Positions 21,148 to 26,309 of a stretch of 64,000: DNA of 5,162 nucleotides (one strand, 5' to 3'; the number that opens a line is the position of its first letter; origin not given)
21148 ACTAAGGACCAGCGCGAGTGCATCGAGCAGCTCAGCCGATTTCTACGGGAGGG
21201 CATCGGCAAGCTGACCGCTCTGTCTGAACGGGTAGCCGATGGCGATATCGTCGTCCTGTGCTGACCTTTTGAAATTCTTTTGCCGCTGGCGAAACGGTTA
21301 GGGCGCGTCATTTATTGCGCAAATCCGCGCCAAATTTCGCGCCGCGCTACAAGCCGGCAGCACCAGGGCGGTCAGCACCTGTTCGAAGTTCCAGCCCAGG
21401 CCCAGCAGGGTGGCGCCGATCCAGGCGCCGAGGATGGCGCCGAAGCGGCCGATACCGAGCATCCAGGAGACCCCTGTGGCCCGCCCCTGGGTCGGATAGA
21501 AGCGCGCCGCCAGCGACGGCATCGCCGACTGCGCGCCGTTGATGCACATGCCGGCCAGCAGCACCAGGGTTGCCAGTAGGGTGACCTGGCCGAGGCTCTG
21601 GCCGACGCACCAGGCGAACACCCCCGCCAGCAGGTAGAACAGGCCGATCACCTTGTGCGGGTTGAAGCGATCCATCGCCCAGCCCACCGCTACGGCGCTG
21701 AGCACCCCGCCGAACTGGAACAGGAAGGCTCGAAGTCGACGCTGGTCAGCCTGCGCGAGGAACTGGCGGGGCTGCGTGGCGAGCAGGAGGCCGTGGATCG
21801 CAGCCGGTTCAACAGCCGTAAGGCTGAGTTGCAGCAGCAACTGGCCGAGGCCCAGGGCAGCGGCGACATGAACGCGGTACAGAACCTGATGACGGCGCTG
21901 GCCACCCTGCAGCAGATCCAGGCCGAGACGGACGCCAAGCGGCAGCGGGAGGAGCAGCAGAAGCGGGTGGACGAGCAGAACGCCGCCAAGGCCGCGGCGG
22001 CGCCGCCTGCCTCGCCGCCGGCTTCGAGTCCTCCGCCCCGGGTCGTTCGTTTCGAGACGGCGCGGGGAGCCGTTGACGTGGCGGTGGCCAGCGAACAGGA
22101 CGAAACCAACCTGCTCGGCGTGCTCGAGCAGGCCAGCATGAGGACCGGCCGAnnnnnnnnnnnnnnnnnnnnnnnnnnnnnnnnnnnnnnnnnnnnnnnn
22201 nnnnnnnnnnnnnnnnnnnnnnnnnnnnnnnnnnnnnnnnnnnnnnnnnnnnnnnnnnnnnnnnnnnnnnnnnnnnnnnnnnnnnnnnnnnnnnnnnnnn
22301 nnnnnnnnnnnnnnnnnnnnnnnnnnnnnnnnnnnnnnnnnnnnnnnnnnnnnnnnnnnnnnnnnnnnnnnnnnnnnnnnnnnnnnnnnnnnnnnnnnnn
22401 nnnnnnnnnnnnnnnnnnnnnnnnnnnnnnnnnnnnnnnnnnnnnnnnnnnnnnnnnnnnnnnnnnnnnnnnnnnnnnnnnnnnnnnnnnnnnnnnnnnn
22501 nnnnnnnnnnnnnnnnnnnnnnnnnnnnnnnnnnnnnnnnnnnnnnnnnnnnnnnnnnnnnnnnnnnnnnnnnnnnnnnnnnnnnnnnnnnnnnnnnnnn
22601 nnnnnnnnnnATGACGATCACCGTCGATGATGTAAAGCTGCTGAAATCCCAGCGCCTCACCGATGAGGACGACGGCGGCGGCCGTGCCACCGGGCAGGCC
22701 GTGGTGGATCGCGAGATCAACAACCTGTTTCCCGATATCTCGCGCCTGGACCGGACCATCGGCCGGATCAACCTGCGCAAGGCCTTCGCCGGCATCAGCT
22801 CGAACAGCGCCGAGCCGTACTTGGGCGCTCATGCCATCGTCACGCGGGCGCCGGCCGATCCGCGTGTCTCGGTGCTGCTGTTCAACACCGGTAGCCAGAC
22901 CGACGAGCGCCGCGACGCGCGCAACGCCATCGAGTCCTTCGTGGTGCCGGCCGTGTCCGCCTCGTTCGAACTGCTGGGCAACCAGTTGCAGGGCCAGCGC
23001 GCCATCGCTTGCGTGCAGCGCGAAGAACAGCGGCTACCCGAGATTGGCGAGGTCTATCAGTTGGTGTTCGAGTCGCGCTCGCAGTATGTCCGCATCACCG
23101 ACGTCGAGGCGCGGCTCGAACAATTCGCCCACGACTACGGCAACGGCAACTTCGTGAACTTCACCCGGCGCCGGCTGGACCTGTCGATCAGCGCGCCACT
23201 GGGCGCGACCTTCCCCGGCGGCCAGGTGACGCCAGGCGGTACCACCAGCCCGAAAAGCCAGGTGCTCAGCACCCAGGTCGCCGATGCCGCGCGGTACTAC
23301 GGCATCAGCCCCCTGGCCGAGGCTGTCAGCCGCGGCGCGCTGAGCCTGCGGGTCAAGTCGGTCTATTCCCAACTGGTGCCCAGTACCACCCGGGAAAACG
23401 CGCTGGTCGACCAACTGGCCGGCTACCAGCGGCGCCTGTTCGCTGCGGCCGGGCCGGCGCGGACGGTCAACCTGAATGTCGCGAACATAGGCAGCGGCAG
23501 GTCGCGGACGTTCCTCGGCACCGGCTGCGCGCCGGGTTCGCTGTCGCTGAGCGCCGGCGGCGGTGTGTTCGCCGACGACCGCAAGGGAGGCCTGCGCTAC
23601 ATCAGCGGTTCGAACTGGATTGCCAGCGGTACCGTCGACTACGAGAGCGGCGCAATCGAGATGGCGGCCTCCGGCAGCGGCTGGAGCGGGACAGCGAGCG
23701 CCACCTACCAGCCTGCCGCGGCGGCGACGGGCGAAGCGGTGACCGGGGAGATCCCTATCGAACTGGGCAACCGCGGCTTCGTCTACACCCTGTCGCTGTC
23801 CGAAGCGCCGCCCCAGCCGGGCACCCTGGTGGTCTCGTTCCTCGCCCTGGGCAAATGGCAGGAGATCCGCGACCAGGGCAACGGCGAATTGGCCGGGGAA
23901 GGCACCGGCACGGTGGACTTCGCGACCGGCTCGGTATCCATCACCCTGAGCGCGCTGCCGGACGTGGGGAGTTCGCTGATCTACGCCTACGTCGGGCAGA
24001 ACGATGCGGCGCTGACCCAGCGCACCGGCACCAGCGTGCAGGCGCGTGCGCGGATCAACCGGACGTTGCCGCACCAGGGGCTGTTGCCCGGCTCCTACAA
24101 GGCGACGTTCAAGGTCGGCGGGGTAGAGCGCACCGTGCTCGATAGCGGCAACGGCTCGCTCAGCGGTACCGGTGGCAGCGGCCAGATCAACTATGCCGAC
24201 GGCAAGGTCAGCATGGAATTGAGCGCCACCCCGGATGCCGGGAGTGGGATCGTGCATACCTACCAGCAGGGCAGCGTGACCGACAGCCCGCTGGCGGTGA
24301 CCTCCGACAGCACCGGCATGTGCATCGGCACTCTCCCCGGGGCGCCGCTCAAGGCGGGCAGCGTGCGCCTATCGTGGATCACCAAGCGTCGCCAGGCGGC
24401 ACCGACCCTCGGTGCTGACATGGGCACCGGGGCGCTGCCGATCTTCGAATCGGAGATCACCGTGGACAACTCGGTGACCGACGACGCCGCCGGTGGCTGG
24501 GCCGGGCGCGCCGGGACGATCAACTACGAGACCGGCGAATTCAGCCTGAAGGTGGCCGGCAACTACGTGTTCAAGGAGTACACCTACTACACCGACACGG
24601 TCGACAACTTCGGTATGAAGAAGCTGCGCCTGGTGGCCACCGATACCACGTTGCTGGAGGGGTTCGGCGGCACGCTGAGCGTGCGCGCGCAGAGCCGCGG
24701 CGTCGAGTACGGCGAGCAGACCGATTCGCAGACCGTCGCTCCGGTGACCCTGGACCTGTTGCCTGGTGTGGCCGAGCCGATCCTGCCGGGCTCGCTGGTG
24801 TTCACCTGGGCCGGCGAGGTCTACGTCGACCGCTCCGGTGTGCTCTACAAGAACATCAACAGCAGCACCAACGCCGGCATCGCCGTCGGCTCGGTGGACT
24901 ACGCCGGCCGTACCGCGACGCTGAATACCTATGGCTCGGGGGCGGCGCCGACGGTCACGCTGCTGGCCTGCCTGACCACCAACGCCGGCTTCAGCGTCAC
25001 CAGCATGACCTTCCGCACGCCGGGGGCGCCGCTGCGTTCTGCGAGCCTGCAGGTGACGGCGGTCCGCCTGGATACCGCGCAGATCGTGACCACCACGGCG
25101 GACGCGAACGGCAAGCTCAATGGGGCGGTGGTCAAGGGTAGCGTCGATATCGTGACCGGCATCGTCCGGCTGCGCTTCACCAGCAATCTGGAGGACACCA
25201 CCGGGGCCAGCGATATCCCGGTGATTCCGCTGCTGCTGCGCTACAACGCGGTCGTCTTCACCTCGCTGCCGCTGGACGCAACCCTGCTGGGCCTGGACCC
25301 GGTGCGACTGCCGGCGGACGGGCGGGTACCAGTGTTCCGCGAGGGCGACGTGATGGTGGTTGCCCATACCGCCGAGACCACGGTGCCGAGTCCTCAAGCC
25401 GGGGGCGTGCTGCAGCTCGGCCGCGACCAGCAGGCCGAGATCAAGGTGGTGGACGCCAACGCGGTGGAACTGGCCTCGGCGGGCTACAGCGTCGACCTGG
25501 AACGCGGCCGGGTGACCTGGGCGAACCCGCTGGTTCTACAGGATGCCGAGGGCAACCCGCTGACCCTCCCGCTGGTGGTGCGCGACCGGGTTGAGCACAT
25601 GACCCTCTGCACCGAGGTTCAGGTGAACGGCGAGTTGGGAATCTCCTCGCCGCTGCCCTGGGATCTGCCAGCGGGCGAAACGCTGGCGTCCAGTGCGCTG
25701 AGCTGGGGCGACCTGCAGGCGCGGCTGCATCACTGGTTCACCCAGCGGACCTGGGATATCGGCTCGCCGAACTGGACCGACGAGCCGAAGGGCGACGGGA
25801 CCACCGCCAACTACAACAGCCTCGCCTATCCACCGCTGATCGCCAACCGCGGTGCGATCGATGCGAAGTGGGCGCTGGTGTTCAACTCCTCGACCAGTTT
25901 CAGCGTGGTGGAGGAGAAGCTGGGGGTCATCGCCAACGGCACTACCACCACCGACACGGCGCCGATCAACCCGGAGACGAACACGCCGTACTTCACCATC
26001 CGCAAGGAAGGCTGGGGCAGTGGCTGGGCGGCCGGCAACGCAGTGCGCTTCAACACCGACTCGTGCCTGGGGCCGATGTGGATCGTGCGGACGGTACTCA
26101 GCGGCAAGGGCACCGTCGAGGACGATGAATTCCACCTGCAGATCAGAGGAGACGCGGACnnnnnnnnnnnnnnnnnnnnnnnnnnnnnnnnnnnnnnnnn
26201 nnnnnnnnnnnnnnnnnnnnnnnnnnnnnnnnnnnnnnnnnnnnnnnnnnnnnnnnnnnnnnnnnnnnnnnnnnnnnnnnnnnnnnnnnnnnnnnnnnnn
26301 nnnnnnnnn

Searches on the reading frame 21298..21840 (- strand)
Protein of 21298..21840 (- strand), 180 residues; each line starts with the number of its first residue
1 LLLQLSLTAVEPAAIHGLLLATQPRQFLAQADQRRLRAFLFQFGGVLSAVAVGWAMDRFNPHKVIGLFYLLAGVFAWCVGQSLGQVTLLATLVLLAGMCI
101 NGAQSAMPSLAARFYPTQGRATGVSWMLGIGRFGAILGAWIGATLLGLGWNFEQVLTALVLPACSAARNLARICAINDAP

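Call 39: search_protein_families(library=pfam, proteins=[window:21298-21840:-], max_evalue=0.001)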
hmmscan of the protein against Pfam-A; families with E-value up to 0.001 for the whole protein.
window:21298-21840:- (180 aa): 1 family
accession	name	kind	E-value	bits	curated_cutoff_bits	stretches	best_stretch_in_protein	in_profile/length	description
PF07690.21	MFS_1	-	2.5e-11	43.5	33.4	1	38-160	38-160/347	Major Facilitator Superfamily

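Call 62: find_encoding_contigs(protein=window:21301-21840:-, flank=10000, max_places=6)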
Protein window:21301-21840:- (180 aa): no gene with exactly this product is on record in the collection.

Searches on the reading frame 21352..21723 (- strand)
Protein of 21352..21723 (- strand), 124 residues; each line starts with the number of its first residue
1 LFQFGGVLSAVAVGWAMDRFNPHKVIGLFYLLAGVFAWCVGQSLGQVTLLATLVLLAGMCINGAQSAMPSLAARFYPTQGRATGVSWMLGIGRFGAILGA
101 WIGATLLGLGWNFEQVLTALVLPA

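Call 68: find_related_loci(query=window:21352-21723:-, collection=genome_contigs, flank=3000)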
Query window:21352-21723:- (124 aa) in genome_contigs; peptide patterns used: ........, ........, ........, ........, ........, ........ (x = any residue, [..] = any of these).
600 stretches matched a pattern (row limit reached: there are more); 532 encode a relative of the query (tblastn E <= 1e-3); the best 80 are kept; 80 distinct loci.
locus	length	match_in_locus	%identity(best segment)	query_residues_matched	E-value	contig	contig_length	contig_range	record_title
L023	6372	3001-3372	100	1-124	4e-78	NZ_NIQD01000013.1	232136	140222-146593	Pseudomonas paraeruginosa strain ATCC 9027 NODE_13_length_232136_cov_66.2696, whole genome shotgun sequence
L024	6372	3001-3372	94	1-124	2e-74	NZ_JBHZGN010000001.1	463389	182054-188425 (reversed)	Pseudomonas sp. CR3202 NODE_1_length_463389_cov_25.311388, whole genome shotgun sequence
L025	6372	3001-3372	93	1-124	7e-74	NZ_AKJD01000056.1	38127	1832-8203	Pseudomonas sp. GM80 PMI37_contig74.74, whole genome shotgun sequence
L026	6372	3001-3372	93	1-124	8e-74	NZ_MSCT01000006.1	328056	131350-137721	Pseudomonas chlororaphis strain PCL1601 cnt6, whole genome shotgun sequence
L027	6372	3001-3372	93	1-124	5e-74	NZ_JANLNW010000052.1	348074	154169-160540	Pseudomonas sp. 6D_7.1_Bac1 1, whole genome shotgun sequence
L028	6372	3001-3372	93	1-124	5e-74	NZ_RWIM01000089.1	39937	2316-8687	Pseudomonas sp. PB106 PB106_contig131, whole genome shotgun sequence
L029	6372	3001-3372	93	1-124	8e-74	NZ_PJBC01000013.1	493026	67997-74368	Pseudomonas sp. Choline-02u-1 contig2, whole genome shotgun sequence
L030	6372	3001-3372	93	1-124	6e-74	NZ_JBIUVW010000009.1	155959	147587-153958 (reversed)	Pseudomonas sp. NPDC087697 NPDC087697_133_F8.ctg-0009, whole genome shotgun sequence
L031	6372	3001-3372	93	1-124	6e-74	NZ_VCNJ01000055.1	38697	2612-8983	Pseudomonas fluorescens strain HKI0874 c_000000000056, whole genome shotgun sequence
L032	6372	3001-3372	93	1-124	8e-74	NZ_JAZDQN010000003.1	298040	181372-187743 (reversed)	Pseudomonas ulcerans strain 147P Seq3, whole genome shotgun sequence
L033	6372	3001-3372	93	1-124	8e-74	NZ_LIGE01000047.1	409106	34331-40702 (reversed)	Pseudomonas sp. RIT-PI-r contig_3, whole genome shotgun sequence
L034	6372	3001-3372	93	1-124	6e-74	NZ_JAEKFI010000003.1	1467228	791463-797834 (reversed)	Pseudomonas sp. TH43 contig_7, whole genome shotgun sequence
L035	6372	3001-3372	93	1-124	8e-74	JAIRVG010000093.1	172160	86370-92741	MAG: Paucimonas sp. isolate Fux382_bin17 k119_245043, whole genome shotgun sequence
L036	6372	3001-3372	93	1-124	1e-73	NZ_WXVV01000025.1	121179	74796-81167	Pseudomonas crudilactis strain UCMA 17988 contig00025, whole genome shotgun sequence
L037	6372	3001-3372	93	1-124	2e-73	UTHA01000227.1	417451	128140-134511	Pseudomonas sp. 286 isolate p13.D5 genome assembly, contig: 227, whole genome shotgun sequence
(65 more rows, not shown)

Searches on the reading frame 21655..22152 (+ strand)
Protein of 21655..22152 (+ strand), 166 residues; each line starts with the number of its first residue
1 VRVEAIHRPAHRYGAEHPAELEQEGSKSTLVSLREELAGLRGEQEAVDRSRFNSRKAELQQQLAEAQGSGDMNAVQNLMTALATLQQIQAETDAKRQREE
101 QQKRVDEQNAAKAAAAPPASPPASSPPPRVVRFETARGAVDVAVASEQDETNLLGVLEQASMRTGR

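Call 73: find_encoding_contigs(protein=window:21655-22152:+, flank=10000, max_places=5)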
Protein window:21655-22152:+ (166 aa): no gene with exactly this product is on record in the collection.

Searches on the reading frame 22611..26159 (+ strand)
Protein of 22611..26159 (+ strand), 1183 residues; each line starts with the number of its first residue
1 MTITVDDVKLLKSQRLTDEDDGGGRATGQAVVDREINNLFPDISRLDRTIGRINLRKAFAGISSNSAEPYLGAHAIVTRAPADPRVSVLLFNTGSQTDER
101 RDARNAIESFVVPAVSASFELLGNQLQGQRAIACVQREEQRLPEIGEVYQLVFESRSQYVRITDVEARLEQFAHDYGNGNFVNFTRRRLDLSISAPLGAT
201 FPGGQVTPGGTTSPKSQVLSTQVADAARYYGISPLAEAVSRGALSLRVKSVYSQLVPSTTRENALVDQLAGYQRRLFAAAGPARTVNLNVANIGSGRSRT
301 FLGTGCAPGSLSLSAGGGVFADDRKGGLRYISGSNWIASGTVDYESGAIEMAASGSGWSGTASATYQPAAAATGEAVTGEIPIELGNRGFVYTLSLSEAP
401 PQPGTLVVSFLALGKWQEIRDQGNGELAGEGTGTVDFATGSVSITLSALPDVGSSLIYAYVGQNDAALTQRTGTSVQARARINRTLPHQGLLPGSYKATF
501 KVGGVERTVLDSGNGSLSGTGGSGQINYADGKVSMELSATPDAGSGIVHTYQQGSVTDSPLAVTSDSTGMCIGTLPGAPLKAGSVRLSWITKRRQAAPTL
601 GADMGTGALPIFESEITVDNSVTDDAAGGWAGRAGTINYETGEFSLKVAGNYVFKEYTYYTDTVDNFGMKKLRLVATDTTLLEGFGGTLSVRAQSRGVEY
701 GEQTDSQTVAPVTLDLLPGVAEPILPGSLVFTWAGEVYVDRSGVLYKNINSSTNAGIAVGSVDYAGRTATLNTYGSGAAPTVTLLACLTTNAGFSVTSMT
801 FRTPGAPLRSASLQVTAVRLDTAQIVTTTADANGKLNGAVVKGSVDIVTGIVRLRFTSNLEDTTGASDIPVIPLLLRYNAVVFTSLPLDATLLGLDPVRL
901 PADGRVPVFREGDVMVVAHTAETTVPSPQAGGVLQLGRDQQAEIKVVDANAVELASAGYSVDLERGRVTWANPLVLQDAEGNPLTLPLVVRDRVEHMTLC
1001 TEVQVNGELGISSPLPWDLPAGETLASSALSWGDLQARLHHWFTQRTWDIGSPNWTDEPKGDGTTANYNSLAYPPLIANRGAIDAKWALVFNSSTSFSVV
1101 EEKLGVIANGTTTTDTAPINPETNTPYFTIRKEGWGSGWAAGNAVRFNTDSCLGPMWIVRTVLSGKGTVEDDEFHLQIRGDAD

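Call 17: search_protein_families(library=pfam, proteins=[window:22611-26159:+], max_evalue=0.00001)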
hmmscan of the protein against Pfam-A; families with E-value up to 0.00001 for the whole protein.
window:22611-26159:+ (1183 aa): 0 families

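Call 38: search_protein_families(library=padloc, proteins=[window:22611-26159:+], max_evalue=0.001)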
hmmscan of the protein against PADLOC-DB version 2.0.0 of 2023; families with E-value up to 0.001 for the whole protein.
window:22611-26159:+ (1183 aa): 0 families

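Call 53: find_encoding_contigs(protein=window:22611-26159:+, flank=10000, max_places=6)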
Protein window:22611-26159:+ (1183 aa): 24 contigs read that carry it; 3 places shown.
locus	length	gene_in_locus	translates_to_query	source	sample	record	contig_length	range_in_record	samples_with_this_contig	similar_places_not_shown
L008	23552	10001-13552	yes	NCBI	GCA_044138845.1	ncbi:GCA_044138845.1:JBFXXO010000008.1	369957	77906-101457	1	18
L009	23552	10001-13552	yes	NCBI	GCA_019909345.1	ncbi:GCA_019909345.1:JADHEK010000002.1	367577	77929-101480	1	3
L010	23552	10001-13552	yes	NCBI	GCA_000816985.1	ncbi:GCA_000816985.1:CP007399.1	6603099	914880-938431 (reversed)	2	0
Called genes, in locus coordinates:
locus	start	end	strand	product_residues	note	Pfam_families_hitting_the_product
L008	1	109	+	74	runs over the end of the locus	-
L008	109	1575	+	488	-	PF05136:Phage_portal_2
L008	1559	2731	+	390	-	PF00574:CLP_protease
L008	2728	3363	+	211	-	PF02924:HDPD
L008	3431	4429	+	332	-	PF03864:Phage_cap_E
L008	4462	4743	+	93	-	-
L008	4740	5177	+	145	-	-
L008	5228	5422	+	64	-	-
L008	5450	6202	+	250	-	PF27730:UCP028589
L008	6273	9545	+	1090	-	PF20155:TMP_3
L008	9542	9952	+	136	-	-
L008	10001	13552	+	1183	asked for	-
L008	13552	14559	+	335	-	-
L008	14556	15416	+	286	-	-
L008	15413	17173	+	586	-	-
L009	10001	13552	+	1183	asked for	-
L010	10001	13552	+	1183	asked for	-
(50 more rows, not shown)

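Call 54: search_protein_families(library=ncbifam, proteins=[window:22611-26159:+], max_evalue=0.001)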
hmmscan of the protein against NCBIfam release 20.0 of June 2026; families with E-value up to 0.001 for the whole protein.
window:22611-26159:+ (1183 aa): 0 families
